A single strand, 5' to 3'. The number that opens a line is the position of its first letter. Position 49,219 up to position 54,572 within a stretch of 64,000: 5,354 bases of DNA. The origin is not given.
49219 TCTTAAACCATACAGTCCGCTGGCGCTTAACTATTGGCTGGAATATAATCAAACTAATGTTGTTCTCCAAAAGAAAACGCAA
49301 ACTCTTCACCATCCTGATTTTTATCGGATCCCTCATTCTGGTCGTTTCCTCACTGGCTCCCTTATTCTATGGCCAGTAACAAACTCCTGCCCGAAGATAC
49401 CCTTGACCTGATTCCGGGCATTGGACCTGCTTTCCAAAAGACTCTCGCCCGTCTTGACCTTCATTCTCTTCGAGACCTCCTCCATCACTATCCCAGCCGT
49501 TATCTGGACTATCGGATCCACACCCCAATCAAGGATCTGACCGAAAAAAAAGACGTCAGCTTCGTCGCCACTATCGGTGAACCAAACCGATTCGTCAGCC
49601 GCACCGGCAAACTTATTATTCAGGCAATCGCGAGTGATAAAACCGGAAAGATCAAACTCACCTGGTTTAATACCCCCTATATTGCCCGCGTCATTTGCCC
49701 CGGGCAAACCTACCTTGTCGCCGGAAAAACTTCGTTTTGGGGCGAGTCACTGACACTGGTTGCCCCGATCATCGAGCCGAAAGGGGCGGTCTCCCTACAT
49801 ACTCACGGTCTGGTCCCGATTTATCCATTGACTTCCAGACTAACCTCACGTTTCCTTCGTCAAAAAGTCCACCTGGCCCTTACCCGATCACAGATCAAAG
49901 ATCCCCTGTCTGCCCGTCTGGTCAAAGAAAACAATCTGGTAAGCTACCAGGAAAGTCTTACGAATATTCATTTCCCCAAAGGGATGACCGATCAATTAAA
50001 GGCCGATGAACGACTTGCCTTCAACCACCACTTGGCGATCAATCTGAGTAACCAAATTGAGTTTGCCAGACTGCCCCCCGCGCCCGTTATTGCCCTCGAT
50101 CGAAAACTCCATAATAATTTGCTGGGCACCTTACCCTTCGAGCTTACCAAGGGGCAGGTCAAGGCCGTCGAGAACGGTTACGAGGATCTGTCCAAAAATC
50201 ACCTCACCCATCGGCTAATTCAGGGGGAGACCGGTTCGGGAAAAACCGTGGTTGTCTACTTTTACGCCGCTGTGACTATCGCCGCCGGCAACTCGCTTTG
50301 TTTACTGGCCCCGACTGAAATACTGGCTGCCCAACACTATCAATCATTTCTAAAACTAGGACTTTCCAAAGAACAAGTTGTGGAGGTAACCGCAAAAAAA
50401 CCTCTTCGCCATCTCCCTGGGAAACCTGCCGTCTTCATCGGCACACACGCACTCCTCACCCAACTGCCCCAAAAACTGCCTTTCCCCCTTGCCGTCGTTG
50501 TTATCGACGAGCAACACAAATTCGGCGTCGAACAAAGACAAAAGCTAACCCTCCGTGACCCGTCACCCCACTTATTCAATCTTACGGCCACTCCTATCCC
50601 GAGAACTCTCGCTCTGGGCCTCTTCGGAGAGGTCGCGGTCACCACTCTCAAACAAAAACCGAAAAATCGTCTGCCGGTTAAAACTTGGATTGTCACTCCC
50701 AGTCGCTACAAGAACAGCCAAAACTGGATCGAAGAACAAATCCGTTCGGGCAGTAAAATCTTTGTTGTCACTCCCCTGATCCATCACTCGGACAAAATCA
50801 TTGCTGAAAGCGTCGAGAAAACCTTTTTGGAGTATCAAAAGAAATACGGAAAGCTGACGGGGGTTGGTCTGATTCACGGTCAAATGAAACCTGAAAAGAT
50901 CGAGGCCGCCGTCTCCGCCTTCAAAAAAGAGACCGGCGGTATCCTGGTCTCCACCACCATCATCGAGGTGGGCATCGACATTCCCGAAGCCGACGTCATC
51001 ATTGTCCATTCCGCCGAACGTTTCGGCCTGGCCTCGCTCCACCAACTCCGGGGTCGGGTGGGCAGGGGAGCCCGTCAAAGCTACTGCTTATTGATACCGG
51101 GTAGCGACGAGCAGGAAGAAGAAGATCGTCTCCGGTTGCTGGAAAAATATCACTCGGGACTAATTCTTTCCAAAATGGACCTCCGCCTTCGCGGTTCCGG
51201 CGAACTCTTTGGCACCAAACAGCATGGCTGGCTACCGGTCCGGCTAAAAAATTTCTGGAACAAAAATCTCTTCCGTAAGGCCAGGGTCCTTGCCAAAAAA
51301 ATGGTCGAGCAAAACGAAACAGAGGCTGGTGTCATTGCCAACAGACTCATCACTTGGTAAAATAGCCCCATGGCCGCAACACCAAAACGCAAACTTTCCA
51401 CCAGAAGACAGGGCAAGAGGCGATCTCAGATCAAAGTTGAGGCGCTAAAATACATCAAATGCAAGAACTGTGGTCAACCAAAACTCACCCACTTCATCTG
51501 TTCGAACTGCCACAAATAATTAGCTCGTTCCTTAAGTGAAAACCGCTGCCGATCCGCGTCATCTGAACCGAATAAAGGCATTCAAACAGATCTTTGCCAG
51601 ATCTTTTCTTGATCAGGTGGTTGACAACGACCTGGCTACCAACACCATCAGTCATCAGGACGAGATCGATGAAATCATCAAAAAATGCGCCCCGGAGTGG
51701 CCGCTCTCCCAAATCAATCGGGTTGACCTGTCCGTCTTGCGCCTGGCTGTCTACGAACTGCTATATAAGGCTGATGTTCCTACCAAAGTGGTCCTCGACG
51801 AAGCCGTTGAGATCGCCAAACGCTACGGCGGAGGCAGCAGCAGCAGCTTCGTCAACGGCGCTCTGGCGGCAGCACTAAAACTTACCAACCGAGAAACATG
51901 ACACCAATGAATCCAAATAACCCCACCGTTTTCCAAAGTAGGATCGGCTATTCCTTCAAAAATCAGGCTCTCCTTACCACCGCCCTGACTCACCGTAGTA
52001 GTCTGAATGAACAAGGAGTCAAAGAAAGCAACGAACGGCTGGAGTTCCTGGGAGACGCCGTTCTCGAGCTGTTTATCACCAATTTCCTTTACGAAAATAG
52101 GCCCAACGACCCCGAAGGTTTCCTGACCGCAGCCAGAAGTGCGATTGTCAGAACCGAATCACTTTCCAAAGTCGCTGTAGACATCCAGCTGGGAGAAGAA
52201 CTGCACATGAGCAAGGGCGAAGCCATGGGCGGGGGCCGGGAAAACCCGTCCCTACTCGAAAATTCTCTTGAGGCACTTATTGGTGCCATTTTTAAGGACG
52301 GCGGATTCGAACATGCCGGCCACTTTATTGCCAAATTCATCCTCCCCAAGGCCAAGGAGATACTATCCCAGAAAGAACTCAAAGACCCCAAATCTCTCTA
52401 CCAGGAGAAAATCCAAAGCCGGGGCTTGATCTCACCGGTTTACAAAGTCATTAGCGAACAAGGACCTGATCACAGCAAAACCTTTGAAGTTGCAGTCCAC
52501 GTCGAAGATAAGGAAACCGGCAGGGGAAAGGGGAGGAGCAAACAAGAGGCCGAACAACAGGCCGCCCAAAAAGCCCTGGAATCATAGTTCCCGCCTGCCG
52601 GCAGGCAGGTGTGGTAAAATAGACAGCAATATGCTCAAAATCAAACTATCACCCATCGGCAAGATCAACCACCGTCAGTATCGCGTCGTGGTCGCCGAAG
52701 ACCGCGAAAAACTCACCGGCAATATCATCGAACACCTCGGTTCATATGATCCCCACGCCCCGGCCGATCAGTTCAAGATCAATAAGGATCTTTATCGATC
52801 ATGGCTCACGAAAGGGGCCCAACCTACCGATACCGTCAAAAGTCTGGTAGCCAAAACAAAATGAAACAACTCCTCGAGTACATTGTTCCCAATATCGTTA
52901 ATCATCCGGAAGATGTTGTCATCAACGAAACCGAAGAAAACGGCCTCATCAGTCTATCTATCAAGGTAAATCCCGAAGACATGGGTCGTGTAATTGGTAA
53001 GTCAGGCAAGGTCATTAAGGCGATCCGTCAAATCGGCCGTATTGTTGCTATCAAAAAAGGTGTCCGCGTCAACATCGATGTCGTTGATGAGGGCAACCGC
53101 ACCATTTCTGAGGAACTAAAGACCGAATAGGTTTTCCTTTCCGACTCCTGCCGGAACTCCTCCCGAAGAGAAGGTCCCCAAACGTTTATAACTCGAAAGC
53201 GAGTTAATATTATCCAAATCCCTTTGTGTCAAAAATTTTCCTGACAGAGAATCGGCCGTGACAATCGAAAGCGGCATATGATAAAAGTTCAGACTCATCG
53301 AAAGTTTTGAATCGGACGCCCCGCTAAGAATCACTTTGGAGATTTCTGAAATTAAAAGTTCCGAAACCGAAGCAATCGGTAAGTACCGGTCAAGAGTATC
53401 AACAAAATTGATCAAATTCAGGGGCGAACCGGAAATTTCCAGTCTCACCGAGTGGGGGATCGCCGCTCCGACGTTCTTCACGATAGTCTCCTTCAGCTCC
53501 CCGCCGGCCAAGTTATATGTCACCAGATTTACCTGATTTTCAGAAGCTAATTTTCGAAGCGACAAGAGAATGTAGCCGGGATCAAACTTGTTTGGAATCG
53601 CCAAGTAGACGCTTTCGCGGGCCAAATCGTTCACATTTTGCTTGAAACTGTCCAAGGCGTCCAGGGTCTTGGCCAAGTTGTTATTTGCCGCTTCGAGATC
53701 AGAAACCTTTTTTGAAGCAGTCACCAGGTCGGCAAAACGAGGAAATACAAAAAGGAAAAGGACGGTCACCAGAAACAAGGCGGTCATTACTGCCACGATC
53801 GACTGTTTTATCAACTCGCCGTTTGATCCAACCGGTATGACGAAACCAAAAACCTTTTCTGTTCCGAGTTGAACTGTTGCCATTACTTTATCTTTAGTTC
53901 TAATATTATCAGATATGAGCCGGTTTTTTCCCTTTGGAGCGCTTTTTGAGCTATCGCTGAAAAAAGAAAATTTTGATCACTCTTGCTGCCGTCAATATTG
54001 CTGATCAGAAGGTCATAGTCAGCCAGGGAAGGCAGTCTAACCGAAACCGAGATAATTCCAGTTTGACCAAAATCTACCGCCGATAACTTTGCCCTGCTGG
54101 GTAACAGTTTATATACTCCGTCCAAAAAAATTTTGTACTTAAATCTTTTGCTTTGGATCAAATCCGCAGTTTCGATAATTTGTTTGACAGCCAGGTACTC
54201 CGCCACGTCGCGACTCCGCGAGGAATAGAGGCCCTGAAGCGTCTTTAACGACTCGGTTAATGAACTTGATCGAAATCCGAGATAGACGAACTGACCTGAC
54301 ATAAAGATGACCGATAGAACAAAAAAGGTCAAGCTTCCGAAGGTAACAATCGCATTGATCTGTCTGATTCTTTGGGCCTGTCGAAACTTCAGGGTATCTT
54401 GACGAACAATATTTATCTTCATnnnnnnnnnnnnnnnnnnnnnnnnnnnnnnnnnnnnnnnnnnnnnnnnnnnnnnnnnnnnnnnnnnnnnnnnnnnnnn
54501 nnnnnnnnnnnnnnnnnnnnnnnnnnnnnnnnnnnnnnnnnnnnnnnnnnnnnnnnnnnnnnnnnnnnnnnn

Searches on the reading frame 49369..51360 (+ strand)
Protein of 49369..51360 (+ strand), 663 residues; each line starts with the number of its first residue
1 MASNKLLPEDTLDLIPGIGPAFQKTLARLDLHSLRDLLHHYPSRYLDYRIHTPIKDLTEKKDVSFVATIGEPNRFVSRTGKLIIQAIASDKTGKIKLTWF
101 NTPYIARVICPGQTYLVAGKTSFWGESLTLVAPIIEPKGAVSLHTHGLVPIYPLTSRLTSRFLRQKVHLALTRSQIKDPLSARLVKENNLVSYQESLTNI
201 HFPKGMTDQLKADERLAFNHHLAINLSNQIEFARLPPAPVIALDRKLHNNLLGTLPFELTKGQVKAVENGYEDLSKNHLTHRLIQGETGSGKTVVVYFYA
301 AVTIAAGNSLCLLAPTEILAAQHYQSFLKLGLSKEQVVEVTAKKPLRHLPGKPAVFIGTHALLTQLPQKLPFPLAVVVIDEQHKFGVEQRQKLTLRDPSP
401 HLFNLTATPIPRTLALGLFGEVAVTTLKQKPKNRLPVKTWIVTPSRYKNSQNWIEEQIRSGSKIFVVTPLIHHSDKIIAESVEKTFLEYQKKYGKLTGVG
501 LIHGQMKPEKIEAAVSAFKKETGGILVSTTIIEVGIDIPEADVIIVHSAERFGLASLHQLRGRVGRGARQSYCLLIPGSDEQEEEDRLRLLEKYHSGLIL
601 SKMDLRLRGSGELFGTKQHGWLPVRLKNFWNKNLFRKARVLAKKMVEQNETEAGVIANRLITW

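Call 50: search_protein_families(library=pfam, proteins=[window:49369-51360:+], max_evalue=0.0001)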
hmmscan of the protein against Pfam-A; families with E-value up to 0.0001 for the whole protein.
window:49369-51360:+ (663 aa): 5 families
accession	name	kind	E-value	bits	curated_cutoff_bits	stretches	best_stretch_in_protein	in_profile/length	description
PF17191.10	RecG_wedge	-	1.9e-20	73.5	23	1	16-169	6-157/162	RecG wedge domain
PF00271.37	Helicase_C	-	1.1e-16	61.4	23.5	1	459-566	13-108/110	Helicase conserved C-terminal domain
PF00270.35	DEAD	-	6e-15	55.8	26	1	262-412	3-162/167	DEAD/DEAH box helicase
PF04851.21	ResIII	-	2.7e-14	53.8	22.5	1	257-409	2-162/164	Type III restriction enzyme, res subunit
PF22590.2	Cas3-like_C_2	-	2.6e-05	24.9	27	1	497-567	30-104/106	CRISPR-associated nuclease/helicase Cas3, C-terminal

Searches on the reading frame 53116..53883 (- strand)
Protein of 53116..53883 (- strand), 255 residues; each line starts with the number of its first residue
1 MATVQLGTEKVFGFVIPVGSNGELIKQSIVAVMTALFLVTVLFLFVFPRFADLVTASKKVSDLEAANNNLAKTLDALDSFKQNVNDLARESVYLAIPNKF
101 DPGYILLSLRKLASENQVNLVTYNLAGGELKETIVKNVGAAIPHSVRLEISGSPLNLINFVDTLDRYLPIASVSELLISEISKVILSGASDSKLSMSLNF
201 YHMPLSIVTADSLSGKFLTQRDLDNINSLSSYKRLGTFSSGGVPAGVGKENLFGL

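Call 5: search_protein_families(library=pfam, proteins=[window:53116-53883:-], max_evalue=0.01)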
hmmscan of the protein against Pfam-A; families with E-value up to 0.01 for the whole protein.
window:53116-53883:- (255 aa): 0 families

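Call 26: search_protein_families(library=ncbifam, proteins=[window:53116-53883:-], max_evalue=0.01)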
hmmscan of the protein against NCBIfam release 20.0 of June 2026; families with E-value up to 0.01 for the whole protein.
window:53116-53883:- (255 aa): 0 families

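Call 40: search_protein_families(library=pfam, proteins=[window:53116-53883:-], max_evalue=10)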
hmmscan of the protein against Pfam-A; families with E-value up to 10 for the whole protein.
window:53116-53883:- (255 aa): 2 families
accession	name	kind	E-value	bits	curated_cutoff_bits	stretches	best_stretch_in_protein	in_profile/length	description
PF01554.23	MatE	-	0.07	13.3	24.9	1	166-209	113-158/161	MatE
PF04778.17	LMP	-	0.13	12.6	26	1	54-89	112-147/158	LMP repeated region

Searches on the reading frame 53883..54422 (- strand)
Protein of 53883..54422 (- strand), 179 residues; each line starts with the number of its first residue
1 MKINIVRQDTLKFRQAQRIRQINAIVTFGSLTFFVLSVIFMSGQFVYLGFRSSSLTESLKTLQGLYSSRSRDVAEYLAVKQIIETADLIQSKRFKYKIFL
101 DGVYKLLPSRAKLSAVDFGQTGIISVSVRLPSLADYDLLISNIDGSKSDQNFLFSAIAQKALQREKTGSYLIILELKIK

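Call 5: search_protein_families(library=pfam, proteins=[window:53883-54422:-], max_evalue=0.01)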
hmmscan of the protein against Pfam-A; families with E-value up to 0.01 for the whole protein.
window:53883-54422:- (179 aa): 0 families

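Call 26: search_protein_families(library=ncbifam, proteins=[window:53883-54422:-], max_evalue=0.01)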
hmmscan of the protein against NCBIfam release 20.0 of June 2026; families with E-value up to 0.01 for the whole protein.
window:53883-54422:- (179 aa): 0 families

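Call 40: search_protein_families(library=pfam, proteins=[window:53883-54422:-], max_evalue=10)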
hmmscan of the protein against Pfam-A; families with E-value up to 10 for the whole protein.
window:53883-54422:- (179 aa): 3 families
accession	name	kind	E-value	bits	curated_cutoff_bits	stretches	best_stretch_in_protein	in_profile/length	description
PF13858.11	DUF4199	-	0.022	15.7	32.3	1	25-87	66-133/165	Protein of unknown function (DUF4199)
PF06251.17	Caps_syn_GfcC_C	-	0.032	14.7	20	1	70-88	10-28/90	Capsule biosynthesis GfcC C-terminal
PF07436.16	Curto_V3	-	1.5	9.7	25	1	33-93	11-65/87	Curtovirus V3 protein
